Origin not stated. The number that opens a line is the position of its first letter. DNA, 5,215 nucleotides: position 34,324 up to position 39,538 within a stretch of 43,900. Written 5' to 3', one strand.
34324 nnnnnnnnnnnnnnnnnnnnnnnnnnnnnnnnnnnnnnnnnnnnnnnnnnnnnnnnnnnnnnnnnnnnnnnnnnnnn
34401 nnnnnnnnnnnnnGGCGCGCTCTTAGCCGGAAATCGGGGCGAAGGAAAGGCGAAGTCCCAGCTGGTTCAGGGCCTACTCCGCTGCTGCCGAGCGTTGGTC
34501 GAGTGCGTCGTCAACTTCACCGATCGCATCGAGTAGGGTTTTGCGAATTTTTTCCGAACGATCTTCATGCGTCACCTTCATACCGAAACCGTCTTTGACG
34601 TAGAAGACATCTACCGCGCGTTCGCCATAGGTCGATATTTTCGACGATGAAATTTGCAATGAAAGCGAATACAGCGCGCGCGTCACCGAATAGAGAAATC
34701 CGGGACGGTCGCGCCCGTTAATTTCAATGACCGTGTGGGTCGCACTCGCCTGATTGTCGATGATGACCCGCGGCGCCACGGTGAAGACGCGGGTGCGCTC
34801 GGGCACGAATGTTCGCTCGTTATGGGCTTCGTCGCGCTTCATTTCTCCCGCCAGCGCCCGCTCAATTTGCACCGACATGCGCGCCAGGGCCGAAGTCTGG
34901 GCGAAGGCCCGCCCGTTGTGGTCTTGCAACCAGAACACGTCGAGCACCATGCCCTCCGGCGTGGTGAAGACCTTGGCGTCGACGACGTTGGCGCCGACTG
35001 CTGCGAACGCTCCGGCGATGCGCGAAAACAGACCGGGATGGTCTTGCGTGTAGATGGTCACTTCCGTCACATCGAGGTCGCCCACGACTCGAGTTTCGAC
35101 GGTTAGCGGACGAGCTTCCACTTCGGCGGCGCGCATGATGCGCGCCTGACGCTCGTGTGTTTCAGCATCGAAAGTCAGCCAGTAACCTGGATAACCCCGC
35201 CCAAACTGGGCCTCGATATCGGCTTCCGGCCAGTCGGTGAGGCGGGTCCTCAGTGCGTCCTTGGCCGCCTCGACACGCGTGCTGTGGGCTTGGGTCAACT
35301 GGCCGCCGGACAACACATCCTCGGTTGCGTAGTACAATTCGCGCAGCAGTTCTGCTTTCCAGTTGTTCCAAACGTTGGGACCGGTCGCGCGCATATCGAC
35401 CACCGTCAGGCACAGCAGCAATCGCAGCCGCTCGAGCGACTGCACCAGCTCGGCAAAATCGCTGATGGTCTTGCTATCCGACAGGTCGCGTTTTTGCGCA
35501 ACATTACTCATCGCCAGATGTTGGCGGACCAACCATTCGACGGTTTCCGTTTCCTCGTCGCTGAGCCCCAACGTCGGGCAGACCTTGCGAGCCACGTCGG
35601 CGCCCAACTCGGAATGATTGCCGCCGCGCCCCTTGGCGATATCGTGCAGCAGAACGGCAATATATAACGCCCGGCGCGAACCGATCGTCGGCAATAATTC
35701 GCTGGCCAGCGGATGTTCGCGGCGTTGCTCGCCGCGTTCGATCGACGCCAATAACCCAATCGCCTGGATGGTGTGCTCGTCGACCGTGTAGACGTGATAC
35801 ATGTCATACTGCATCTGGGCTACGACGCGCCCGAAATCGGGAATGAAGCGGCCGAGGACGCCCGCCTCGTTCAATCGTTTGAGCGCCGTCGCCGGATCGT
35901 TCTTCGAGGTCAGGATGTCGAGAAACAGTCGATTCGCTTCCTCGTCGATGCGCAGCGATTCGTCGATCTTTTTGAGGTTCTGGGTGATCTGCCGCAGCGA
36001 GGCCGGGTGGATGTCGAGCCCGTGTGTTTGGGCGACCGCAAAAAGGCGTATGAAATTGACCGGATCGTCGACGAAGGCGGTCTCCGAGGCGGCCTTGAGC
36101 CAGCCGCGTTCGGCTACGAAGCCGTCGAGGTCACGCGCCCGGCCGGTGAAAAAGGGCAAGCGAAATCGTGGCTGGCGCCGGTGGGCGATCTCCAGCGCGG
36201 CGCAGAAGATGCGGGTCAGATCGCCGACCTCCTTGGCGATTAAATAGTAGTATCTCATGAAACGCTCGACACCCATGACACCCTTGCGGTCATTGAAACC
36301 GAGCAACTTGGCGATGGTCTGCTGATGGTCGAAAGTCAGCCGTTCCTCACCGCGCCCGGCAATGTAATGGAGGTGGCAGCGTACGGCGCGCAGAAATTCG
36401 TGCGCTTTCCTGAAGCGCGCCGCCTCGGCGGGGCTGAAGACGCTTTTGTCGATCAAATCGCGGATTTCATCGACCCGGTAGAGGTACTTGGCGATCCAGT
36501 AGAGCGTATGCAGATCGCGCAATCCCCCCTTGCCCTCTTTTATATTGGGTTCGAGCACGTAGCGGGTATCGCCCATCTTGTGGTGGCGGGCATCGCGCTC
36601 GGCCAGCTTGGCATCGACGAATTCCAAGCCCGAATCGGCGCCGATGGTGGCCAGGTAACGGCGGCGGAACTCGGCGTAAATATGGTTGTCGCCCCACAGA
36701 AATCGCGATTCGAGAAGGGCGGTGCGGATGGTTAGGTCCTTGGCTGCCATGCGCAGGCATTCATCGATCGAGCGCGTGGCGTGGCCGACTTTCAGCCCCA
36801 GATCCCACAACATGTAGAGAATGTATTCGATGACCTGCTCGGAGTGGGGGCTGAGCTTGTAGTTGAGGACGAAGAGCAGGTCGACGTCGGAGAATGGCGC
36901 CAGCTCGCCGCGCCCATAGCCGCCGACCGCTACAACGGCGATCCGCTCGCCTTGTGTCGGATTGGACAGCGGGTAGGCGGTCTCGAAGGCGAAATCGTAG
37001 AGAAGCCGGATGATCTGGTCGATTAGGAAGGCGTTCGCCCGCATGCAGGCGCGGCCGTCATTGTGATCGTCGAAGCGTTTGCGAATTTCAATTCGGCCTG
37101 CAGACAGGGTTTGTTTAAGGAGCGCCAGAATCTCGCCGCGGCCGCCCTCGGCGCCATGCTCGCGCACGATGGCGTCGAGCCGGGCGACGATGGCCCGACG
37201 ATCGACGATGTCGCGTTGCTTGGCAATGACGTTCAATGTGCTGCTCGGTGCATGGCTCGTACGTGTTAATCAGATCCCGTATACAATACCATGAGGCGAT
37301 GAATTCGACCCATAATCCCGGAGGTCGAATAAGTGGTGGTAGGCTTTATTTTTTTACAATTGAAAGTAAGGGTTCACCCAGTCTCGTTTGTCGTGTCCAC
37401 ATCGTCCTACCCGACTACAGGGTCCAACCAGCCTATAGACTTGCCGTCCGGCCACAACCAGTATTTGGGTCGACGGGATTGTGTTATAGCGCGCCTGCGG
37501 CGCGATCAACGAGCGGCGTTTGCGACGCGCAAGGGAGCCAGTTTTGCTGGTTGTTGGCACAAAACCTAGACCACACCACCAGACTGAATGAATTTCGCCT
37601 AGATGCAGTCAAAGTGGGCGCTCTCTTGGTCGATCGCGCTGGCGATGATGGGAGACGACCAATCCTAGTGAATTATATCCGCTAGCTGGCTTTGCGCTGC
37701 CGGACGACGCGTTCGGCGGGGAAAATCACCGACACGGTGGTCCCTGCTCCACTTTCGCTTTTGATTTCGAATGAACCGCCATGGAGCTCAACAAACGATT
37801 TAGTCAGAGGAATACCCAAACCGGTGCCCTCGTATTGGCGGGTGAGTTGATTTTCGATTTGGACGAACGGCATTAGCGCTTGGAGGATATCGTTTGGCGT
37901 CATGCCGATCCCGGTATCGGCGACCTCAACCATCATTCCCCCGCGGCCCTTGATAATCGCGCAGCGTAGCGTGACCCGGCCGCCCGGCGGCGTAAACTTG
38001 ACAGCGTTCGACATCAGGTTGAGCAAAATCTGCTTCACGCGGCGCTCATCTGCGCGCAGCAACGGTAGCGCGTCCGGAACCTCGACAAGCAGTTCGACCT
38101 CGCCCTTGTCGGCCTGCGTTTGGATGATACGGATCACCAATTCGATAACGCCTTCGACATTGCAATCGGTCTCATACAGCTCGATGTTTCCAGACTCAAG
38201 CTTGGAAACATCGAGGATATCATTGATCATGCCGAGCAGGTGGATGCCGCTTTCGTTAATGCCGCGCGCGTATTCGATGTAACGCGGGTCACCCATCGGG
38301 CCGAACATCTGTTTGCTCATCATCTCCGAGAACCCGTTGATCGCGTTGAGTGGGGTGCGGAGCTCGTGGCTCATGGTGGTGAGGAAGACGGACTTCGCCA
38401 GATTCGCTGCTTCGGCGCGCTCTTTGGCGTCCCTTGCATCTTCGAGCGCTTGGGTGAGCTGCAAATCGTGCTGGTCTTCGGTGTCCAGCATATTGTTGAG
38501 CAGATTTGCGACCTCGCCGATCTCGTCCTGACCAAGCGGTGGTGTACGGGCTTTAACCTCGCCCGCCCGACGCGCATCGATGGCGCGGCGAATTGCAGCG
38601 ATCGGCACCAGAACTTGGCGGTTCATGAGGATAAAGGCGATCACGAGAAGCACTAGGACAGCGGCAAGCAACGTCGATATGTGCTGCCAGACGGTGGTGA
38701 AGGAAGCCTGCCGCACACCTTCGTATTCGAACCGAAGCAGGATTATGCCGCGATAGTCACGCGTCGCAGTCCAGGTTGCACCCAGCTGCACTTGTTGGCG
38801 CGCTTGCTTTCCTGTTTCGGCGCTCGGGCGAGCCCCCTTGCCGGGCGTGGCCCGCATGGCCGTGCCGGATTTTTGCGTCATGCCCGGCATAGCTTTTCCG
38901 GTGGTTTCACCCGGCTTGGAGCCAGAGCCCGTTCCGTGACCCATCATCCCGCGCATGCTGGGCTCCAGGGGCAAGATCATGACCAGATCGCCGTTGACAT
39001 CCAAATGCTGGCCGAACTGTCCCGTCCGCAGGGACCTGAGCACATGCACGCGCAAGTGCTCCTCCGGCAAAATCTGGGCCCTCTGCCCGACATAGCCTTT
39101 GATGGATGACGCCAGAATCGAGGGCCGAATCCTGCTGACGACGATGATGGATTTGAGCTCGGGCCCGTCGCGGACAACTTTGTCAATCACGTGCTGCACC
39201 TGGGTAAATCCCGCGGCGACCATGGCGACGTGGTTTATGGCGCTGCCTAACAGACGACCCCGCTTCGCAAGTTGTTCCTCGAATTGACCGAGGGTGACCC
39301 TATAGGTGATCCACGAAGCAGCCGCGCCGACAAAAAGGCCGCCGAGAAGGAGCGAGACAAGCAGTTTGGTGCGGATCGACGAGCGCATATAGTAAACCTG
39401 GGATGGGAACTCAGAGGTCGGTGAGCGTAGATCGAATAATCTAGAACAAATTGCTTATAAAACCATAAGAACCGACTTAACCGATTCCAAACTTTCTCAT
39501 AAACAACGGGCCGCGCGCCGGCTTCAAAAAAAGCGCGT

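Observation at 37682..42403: Input-less histidine kinase, HerA-type hexameric ATPase and a paralogous membrane histidine kinase, with no response regulator or nuclease partner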

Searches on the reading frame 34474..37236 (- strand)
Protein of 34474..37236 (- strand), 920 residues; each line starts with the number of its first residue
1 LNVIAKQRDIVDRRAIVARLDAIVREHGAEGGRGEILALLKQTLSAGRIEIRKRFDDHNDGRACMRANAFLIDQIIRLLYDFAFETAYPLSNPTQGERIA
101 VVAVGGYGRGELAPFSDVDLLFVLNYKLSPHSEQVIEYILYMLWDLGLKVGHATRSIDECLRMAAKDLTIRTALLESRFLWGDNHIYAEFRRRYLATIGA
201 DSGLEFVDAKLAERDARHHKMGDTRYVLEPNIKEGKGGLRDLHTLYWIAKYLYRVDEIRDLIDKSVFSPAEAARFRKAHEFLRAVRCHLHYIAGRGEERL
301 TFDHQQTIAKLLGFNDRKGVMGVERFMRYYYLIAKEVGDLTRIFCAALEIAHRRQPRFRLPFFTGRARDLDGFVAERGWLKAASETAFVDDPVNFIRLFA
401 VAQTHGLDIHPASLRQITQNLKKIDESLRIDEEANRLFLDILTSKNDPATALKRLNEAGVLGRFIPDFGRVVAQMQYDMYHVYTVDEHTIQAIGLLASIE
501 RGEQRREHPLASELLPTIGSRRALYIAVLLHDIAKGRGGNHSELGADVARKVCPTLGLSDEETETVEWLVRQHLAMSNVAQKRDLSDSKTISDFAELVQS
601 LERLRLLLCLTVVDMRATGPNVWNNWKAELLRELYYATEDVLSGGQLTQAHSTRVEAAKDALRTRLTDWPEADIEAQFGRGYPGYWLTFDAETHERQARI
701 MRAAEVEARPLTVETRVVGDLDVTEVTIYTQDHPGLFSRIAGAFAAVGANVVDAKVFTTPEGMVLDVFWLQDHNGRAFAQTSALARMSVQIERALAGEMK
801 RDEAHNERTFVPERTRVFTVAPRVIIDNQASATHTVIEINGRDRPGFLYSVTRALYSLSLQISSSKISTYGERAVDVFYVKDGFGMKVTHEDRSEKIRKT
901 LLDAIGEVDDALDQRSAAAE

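Call 50: search_protein_families(library=pfam, proteins=[window:34474-37236:-], max_evalue=0.001)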
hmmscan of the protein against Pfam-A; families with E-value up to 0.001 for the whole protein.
window:34474-37236:- (920 aa): 9 families
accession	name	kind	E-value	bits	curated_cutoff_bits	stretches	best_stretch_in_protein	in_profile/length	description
PF08335.16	GlnD_UR_UTase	-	5.1e-47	159.9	21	1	206-344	2-140/141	GlnD PII-uridylyltransferase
PF01842.31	ACT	-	4.4e-13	49.2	27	1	726-768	3-46/66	ACT domain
PF24931.1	ACT_ACR9_3rd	-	2.2e-09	37.7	27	1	824-901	2-80/98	ACR9-like, ACT-like domain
PF01966.28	HD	-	1.9e-08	35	22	1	486-588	2-103/116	HD domain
PF01909.29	NTP_transf_2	-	1e-06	29.4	21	1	98-169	14-87/93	Nucleotidyltransferase domain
PF13740.12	ACT_6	-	2e-06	28.1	23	0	726-756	5-35/76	ACT domain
PF24926.1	ACT_ACR9_C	-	0.00019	21.7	27.4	1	836-885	8-61/80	ACT domain-containing protein ACR9, C-terminal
PF13291.12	ACT_4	-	0.00033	21.7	27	0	835-869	7-41/80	ACT domain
PF22754.3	bHLH-TF_ACT-like_plant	-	0.00081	20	27.6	0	835-901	11-71/75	Plant bHLH transcription factor, ACT-like domain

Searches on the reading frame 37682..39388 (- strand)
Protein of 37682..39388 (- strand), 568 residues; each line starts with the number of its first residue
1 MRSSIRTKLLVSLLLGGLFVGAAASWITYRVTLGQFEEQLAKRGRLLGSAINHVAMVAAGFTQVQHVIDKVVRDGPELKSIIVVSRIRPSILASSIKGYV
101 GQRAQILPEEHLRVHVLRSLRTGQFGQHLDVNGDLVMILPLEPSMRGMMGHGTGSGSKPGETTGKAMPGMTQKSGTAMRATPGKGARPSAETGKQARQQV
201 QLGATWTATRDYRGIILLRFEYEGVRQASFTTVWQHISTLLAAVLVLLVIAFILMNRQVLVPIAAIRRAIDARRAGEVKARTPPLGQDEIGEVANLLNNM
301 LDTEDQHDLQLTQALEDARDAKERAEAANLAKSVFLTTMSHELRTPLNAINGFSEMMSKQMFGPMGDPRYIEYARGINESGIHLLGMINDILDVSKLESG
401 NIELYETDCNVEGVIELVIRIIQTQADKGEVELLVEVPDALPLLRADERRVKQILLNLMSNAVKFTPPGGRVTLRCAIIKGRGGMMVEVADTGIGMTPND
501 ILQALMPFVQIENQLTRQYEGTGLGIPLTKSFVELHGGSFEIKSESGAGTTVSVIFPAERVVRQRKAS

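Call 3: search_protein_families(library=pfam, proteins=[window:37682-39388:-], max_evalue=0.01)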
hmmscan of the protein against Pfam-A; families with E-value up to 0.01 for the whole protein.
window:37682-39388:- (568 aa): 3 families
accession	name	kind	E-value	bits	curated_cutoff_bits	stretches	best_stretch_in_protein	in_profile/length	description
PF02518.31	HATPase_c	-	5.2e-25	88.5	26.4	1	447-559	2-110/111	Histidine kinase-, DNA gyrase B-, and HSP90-like ATPase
PF00512.31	HisKA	-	7.7e-16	58.3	26.9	1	332-400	2-66/66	His Kinase A (phospho-acceptor) domain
PF00672.30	HAMP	-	1.2e-08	35.6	25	1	254-303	1-50/53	HAMP domain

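Call 4: search_protein_families(library=ncbifam, proteins=[window:37682-39388:-], max_evalue=0.01)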
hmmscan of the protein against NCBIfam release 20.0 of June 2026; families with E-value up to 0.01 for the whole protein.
window:37682-39388:- (568 aa): 82 families (the best 25 are shown)
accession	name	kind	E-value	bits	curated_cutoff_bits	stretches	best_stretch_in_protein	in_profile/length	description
NF041593.1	histid_kinase_PdhS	equivalog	5.7e-64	216.5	2000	1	314-562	784-1039/1041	cell-division control histidine kinase PdhS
NF050805.1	CellDivHKDivJCaul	equivalog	4.7e-63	213.2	1000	1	313-557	282-519/531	cell cycle sensor histidine kinase DivJ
TIGR02956.1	TMAO_torS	equivalog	1.9e-59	201.7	676.5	1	311-558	443-682/967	TMAO reductase system sensor histidine kinase/response regulator TorS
NF011874.0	PRK15347.1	equivalog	7.6e-58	196.3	852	1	217-560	279-616/921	two component system sensor kinase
NF041947.1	LuxQ_Vibrio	equivalog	1.6e-56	191.7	1200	1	311-565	451-703/843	quorum-sensing autoinducer 2 sensor kinase/phosphatase LuxQ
NF038297.2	hybrid_HK_HrmK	equivalog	3.7e-55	187.7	725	1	312-563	215-462/607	hybrid histidine kinase/response regulator HrmK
NF008318.0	PRK11107.1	equivalog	3.7e-52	177.5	890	1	208-556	152-516/920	two-component sensor histidine kinase BarA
NF046044.1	PnpS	equivalog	1e-46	159.8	400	1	332-557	170-390/390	two-component system histidine kinase PnpS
NF047874.1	MASE3_PAS_HK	subfamily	2.9e-46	158.5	560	1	308-564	374-630/655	MASE3 domain-containing sensor histidine kinase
NF033092.0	HK_WalK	equivalog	6.5e-45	153.8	725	2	331-557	371-593/594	cell wall metabolism sensor histidine kinase WalK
TIGR02966.1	phoR_proteo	equivalog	1.1e-41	143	334.2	1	318-556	101-333/333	phosphate regulon sensor histidine kinase PhoR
NF008302.0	PRK11091.1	equivalog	3.6e-40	137.9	838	1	318-563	269-510/779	aerobic respiration two-component sensor histidine kinase ArcB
NF045901.1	HisKinLetSLeg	equivalog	6.4e-40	136.9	1650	1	257-557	200-517/906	two-component system sensor histidine kinase LetS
NF008543.0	PRK11466.1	equivalog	4.9e-39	133.9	982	1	315-558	427-662/914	TMAO reductase system sensor histidine kinase/response regulator TorS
NF008099.0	PRK10841.1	equivalog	1.6e-38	132.1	920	1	321-557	459-689/949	two-component system sensor histidine kinase RcsC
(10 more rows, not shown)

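Call 5: search_protein_families(library=padloc, proteins=[window:37682-39388:-], max_evalue=0.01)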
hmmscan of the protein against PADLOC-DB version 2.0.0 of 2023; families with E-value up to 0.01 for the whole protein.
window:37682-39388:- (568 aa): 0 families
